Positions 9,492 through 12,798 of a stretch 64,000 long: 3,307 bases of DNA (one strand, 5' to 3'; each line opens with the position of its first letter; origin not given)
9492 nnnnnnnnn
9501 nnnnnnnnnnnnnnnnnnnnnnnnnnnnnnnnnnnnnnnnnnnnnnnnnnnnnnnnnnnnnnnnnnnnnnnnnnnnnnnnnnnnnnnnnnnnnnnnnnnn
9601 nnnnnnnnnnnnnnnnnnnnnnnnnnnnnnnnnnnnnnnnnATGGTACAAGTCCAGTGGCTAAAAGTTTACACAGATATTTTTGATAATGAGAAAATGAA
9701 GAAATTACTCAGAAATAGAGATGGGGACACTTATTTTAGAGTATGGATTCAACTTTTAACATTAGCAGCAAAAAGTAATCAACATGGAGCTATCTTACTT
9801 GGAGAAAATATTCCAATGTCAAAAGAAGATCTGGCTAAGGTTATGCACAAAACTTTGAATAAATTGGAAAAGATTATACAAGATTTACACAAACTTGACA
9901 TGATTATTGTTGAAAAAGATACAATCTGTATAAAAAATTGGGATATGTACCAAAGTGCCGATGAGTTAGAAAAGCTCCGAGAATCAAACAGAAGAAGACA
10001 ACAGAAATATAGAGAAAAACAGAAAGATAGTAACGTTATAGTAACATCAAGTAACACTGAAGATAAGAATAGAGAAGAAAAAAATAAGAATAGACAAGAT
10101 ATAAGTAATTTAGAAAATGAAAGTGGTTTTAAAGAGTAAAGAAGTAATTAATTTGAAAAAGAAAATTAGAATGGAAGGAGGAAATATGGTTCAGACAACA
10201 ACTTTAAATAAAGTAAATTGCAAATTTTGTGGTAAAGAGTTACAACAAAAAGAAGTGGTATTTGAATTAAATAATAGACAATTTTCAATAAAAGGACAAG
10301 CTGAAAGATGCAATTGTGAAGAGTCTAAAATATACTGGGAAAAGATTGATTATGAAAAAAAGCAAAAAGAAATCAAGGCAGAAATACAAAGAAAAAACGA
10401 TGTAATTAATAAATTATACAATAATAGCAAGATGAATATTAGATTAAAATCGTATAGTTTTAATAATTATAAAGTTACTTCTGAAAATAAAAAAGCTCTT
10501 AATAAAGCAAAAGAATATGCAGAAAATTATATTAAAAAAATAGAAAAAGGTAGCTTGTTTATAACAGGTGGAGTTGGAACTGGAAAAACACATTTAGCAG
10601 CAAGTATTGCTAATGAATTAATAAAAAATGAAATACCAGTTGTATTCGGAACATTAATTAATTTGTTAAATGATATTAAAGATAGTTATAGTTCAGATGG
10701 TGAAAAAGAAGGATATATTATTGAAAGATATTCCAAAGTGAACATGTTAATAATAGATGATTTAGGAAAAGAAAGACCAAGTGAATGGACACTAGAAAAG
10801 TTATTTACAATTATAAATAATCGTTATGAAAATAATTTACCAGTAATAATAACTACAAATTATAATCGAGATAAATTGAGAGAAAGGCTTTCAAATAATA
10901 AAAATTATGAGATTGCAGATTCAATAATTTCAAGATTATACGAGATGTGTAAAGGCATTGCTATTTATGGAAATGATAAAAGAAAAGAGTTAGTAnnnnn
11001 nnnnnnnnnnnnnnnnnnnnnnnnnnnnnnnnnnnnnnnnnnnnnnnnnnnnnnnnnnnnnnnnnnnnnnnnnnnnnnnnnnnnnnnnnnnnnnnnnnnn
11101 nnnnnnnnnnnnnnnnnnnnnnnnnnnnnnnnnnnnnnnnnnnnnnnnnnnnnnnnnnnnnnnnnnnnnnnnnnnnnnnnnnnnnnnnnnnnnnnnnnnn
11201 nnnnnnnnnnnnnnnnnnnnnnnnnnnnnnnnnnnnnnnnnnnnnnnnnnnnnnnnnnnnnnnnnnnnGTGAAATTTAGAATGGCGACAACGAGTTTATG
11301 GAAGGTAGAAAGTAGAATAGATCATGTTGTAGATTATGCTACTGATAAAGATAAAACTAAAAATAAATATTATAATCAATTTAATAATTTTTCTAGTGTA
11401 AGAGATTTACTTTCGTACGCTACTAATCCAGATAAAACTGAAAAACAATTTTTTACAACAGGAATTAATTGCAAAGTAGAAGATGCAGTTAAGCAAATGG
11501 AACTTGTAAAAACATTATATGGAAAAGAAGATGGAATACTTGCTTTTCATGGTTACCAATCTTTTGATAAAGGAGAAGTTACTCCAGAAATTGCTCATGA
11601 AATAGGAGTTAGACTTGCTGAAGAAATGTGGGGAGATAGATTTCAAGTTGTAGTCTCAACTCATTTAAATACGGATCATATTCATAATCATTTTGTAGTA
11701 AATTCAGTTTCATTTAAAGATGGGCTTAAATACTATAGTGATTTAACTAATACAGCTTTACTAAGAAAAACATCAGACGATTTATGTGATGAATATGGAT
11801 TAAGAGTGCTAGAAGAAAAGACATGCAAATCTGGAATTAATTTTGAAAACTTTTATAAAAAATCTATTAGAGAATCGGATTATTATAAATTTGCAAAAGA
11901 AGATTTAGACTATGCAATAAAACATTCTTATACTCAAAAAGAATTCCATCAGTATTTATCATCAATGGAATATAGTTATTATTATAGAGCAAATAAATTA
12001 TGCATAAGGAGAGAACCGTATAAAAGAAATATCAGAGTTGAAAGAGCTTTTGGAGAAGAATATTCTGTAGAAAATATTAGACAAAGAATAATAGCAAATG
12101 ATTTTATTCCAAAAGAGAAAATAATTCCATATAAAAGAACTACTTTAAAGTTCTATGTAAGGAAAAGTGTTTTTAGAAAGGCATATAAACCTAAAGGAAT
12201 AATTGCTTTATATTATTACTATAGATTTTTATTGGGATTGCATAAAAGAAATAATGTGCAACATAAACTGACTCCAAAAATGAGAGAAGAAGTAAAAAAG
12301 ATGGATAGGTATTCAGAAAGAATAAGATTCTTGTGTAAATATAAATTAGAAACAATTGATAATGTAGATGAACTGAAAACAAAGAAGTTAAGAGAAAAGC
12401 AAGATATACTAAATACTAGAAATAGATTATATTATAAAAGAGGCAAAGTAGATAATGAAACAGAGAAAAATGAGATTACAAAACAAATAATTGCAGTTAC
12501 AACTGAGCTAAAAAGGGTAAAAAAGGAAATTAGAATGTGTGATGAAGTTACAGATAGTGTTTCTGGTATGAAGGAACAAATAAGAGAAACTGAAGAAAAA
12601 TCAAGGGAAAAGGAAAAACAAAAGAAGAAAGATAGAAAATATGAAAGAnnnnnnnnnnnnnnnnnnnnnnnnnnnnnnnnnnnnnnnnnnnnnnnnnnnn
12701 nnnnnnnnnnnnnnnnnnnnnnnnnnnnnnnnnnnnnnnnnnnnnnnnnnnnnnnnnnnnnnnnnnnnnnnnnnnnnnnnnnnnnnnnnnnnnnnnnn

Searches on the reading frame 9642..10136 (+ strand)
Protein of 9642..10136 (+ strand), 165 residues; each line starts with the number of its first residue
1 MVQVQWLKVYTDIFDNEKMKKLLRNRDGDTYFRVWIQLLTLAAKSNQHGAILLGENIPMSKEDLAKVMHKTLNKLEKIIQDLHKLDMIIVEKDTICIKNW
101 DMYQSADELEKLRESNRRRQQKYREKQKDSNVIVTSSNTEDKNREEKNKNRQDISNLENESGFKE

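Call 22: search_protein_families(library=pfam, proteins=[window:9642-10136:+], max_evalue=0.001)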
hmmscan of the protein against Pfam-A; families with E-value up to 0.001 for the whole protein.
window:9642-10136:+ (165 aa): 2 families
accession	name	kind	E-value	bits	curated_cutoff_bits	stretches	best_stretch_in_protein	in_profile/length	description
PF09681.16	Phage_rep_org_N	-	4.2e-29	101.4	23.3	1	6-125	1-121/121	N-terminal phage replisome organiser (Phage_rep_org_N)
PF13545.12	HTH_Crp_2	-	0.00016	22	27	1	33-101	2-65/70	Crp-like helix-turn-helix domain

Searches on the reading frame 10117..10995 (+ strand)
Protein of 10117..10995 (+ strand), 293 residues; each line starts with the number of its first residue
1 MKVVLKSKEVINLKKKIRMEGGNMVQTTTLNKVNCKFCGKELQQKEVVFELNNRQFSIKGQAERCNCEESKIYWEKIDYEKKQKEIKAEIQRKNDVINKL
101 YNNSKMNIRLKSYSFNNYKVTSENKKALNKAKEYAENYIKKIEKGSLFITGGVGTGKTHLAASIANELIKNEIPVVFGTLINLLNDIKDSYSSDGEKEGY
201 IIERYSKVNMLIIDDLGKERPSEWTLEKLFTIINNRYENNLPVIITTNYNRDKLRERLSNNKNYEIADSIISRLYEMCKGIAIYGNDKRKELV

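Call 22: search_protein_families(library=pfam, proteins=[window:10117-10995:+], max_evalue=0.001)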
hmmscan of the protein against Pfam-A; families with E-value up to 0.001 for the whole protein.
window:10117-10995:+ (293 aa): 5 families
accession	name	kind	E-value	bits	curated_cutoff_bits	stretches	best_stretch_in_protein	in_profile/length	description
PF01695.23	IstB_IS21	-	5.1e-20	72.4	24.1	1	90-290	42-232/238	IstB-like ATP binding protein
PF00308.24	Bac_DnaA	-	5e-15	56.5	23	1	111-255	3-145/162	Bacterial DnaA ATPAse domain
PF00004.35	AAA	-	5.3e-06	27.3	21.2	1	149-259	3-119/131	ATPase family associated with various cellular activities (AAA)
PF00910.28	RNA_helicase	-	6.9e-05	23.7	21.5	1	148-235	2-78/105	RNA helicase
PF20720.3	nSTAND3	-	0.00032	20.9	27.2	1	143-198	16-67/155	Novel STAND NTPase 3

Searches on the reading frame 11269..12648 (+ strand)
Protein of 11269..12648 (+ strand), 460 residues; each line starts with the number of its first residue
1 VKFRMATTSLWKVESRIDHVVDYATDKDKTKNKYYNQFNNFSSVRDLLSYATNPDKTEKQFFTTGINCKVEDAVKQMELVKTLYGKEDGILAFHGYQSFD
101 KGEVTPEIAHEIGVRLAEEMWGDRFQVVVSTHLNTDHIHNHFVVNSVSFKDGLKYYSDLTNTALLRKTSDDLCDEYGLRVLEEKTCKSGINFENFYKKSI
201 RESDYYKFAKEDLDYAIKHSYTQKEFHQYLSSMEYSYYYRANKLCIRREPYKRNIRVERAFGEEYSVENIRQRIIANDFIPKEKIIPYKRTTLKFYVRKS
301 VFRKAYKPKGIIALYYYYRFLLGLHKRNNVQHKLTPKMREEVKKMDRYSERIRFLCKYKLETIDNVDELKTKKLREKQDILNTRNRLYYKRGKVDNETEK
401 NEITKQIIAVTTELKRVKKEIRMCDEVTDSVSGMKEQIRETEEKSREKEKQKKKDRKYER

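Call 22: search_protein_families(library=pfam, proteins=[window:11269-12648:+], max_evalue=0.001)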
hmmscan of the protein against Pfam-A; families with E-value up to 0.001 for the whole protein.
window:11269-12648:+ (460 aa): 1 family
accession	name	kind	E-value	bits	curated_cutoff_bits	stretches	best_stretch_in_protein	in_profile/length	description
PF03432.20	Relaxase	-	7.5e-38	130.2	24.6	1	50-178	1-132/132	MobA/VirD2-like, nuclease domain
